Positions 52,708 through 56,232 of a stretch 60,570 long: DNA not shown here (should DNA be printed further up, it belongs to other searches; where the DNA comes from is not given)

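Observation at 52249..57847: Hybrid [FeFe]-hydrogenase-type operon: NuoE-like, a NuoF-like flavoprotein fused to a GltD/NfnB-like NADPH module, and HydA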

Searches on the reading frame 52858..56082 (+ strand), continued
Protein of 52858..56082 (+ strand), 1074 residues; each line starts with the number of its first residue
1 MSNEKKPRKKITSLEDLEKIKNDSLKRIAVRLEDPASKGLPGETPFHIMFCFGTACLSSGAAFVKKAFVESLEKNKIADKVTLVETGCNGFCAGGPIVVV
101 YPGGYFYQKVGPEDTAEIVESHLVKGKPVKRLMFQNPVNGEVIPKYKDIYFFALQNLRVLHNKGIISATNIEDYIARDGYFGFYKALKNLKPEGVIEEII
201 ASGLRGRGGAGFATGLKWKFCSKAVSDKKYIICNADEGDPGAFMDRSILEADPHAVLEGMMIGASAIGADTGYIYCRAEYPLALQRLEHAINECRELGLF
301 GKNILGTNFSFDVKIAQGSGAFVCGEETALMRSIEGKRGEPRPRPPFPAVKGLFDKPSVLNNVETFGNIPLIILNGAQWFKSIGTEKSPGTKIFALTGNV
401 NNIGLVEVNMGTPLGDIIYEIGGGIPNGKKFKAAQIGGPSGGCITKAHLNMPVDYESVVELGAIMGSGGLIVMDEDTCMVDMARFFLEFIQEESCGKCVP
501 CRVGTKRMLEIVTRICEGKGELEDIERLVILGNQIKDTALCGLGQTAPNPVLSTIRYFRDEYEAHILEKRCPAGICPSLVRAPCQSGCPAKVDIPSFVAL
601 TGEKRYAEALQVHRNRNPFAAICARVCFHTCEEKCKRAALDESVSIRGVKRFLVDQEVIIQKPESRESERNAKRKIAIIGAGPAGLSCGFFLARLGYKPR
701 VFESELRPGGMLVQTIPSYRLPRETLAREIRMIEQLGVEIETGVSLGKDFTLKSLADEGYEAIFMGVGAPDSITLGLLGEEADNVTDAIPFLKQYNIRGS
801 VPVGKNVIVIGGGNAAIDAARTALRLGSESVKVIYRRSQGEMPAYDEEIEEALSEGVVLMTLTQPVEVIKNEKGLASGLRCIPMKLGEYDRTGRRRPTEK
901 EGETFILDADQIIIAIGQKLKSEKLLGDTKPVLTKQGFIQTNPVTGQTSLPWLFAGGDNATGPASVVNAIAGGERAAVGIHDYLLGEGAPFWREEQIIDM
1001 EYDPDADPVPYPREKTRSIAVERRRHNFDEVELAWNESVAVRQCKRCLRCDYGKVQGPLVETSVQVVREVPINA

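Call 23: find_encoding_contigs(protein=P0001, flank=10000, max_places=3)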
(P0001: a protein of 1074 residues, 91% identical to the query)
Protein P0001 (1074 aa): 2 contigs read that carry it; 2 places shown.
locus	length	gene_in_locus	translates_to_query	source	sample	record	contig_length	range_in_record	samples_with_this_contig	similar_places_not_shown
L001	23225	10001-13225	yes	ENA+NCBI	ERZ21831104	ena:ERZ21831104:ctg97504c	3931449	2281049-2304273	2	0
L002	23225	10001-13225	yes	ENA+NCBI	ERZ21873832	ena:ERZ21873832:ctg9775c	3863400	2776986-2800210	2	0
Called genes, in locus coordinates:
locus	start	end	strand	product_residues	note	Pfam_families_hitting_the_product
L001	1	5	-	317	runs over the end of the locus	PF01368:DHH, PF02272:DHHA1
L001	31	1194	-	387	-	PF00557:Peptidase_M24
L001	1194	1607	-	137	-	PF27399:TP_0437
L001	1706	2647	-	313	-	PF02729:OTCace_N, PF00185:OTCace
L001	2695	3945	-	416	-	PF06689:zf-C4_ClpX, PF00493:MCM (weak), PF05496:RuvB_N (weak), PF14532:Sigma54_activ_2 (weak), PF00004:AAA, PF07724:AAA_2, PF07728:AAA_5 (weak), PF10431:ClpB_D2-small, +3 more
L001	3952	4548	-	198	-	PF00574:CLP_protease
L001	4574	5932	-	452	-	PF05697:Trigger_N, PF05698:Trigger_C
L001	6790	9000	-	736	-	PF05496:RuvB_N, PF00158:Sigma54_activat (faint), PF20720:nSTAND3 (faint), PF00004:AAA, PF07728:AAA_5 (weak), PF13173:AAA_14, PF16193:AAA_assoc_2, PF12002:MgsA_C, +1 more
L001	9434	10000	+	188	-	PF01257:2Fe-2S_thioredx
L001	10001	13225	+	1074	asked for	PF01257:2Fe-2S_thioredx (weak), PF01512:Complex1_51K, PF10531:SLBB (weak), PF10589:NADH_4Fe-4S, PF14691:Fer4_20, PF07992:Pyr_redox_2, PF13450:NAD_binding_8 (weak), PF13738:Pyr_redox_3 (weak), +2 more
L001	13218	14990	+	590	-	PF00111:Fer2 (weak), PF13510:Fer2_4, PF10588:NADH-G_4Fe-4S_3, PF12838:Fer4_7, PF14697:Fer4_21 (weak), PF22117:Fer4_Nqo3 (weak), PF02906:Fe_hyd_lg_C, PF02256:Fe_hyd_SSU, +5 more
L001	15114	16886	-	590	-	PF13510:Fer2_4, PF10588:NADH-G_4Fe-4S_3, PF14697:Fer4_21 (weak), PF22117:Fer4_Nqo3, PF12838:Fer4_7, PF00037:Fer4 (weak), PF02906:Fe_hyd_lg_C, PF02256:Fe_hyd_SSU, +1 more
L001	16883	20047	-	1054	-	PF01512:Complex1_51K, PF10589:NADH_4Fe-4S, PF14691:Fer4_20, PF01266:DAO (weak), PF07992:Pyr_redox_2, PF13450:NAD_binding_8, PF13738:Pyr_redox_3, PF00070:Pyr_redox, +3 more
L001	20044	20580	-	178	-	PF01257:2Fe-2S_thioredx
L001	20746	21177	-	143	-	PF00571:CBS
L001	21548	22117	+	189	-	PF00293:NUDIX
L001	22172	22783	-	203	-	PF14371:DUF4412 (faint)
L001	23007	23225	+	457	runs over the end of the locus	PF02310:B12-binding, PF04055:Radical_SAM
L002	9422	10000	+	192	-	PF01257:2Fe-2S_thioredx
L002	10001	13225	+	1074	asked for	PF01257:2Fe-2S_thioredx (weak), PF01512:Complex1_51K, PF10531:SLBB (weak), PF10589:NADH_4Fe-4S, PF14691:Fer4_20, PF07992:Pyr_redox_2, PF13450:NAD_binding_8 (weak), PF13738:Pyr_redox_3 (weak), +2 more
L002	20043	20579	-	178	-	PF01257:2Fe-2S_thioredx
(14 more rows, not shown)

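Call 66: search_protein_representatives(protein=window:52858-56082:+)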
Query: 1074 residues. Proteins with E-value up to 0.001 (for the whole library): 45098; up to 1e-10: 25876; up to 1e-30: 8460. The best 150 are listed.
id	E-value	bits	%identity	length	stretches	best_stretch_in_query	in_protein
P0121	0.0e+00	1085.5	49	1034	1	46-1052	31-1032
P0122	1.6e-258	877.1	46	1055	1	33-1054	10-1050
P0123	5.0e-240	815.9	53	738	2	10-581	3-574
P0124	3.0e-239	813.3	47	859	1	53-871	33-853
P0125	2.7e-234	796.8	53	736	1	49-755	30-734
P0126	4.4e-231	786.2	52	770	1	52-771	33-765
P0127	1.0e-216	738.7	59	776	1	48-596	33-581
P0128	3.3e-211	720.4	57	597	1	46-640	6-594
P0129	3.8e-204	697.0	40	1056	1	138-1054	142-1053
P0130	1.0e-200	685.7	52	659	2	244-779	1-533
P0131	2.3e-198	677.9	55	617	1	32-630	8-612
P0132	1.6e-192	658.6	39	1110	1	53-1057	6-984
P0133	2.0e-190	651.6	52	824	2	49-588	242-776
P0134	1.7e-188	645.2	49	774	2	48-627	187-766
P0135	2.2e-187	641.6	49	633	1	15-631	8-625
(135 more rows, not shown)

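Call 67: predict_structure(alignment_id=A2)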
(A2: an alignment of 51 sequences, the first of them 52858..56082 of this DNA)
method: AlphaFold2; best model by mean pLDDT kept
length: 1074 residues; sequences in the alignment: 51
mean_pLDDT: 83.7   pTM: 0.62
mean pLDDT of the five models: 83.7, 83.3, 82.8, 80.0, 79.2
residues with pLDDT >= 90: 449; 70-90: 467; 50-70: 118; < 50: 40
segments of 3 or more residues with pLDDT < 50: 1-6, 36-38, 1050-1074
pLDDT, mean of each block of 10 residues (from residue 1): 50 94 89 59 74 84 95 91 86 78 88 94 90 83 85 87 88 95 96 96 73 85 92 74 79 95 96 88 92 95 93 84 59 75 62 88 91 95 89 87 88 90 84 82 84 81 73 89 85 68 87 86 94 85 77 90 85 64 67 84 90 89 80 67 83 86 84 94 94 94 91 85 90 94 92 93 92 86 91 87 94 92 92 92 84 92 93 89 82 69 87 91 82 90 90 92 85 91 72 63 63 84 81 88 76 41 28 26
secondary structure, 60 per line:
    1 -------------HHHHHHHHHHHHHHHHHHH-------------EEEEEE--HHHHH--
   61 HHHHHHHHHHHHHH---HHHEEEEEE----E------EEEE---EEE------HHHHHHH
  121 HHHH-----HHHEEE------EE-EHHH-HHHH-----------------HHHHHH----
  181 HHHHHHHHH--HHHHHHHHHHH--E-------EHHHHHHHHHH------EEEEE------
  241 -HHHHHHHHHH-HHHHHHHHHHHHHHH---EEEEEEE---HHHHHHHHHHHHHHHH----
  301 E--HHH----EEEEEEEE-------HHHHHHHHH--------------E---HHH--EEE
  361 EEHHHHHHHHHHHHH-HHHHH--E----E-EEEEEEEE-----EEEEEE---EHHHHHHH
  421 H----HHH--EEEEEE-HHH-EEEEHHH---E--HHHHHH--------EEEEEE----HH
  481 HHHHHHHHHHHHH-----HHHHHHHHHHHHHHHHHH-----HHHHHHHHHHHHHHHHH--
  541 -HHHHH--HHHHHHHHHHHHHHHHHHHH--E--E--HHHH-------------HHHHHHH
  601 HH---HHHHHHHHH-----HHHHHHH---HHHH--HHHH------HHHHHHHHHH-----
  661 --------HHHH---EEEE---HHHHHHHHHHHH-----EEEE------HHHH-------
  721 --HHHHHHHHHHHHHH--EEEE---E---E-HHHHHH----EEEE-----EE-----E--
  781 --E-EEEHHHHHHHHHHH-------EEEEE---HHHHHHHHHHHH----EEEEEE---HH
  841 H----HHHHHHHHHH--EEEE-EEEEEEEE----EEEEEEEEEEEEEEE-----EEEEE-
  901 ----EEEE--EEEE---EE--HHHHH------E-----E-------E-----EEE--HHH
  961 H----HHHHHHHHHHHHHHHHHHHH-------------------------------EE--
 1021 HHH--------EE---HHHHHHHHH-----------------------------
elements in order (helices of 4 or more, strands of 3 or more residues): H14-32 E46-51 H54-58 H61-74 E81-86 E98-101 E105-107 H114-124 E133-135 H150-153 H171-176 H181-189 H192-202 H214-223 E230-234 H242-251 H253-267 E271-277 H281-296 E311-318 H326-334 E358-362 H363-375 H377-381 E391-398 E404-409 H414-421 E431-436 E442-445 H455-460 E469-474 H479-493 H499-516 H522-538 H542-546 H549-568 H577-580 H594-602 H606-614 H620-626 H630-633 H636-639 H646-655 H669-672 E676-679 H683-694 E700-703 H710-713 H723-736 E739-742 H752-757 E762-765 E785-787 H788-798 E806-810 H814-825 E830-835 H846-855 E858-861 E863-870 E875-889 E895-899 E905-908 E911-914 H922-926 E953-955 H958-961 H966-985 H1037-1045

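Call 76: find_encoding_contigs(protein=P0044, flank=6000, max_places=1)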
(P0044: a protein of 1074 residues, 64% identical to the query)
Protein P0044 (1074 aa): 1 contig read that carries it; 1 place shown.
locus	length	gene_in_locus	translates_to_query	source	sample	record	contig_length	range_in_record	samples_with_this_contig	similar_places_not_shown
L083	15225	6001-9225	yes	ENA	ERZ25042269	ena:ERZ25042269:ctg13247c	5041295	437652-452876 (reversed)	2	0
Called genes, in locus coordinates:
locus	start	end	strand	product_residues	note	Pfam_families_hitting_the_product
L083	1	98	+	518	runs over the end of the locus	PF02838:Glyco_hydro_20b, PF00728:Glyco_hydro_20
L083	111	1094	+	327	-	PF04041:Glyco_hydro_130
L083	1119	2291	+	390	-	PF04041:Glyco_hydro_130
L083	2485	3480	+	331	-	PF00534:Glycos_transf_1 (weak), PF13692:Glyco_trans_1_4 (weak)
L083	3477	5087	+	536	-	PF01943:Polysacc_synt (weak)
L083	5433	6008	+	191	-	PF01257:2Fe-2S_thioredx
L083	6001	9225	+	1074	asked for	PF01257:2Fe-2S_thioredx (weak), PF01512:Complex1_51K, PF10589:NADH_4Fe-4S, PF14691:Fer4_20, PF01946:Thi4 (weak), PF07992:Pyr_redox_2, PF13450:NAD_binding_8, PF13738:Pyr_redox_3, +5 more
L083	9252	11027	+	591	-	PF00111:Fer2, PF13510:Fer2_4, PF13237:Fer4_10 (faint), PF10588:NADH-G_4Fe-4S_3, PF12838:Fer4_7 (weak), PF22117:Fer4_Nqo3 (weak), PF02906:Fe_hyd_lg_C, PF02256:Fe_hyd_SSU, +1 more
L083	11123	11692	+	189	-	-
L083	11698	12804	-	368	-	PF01408:GFO_IDH_MocA, PF22685:Gal80p_C-like (weak), PF22725:GFO_IDH_MocA_C3, PF02894:GFO_IDH_MocA_C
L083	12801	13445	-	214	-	-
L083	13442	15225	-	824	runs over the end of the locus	PF13385:Laminin_G_3, PF19543:GH123_N (weak), PF22680:Glyco_hydro_123_N_2, PF13320:GH123_cat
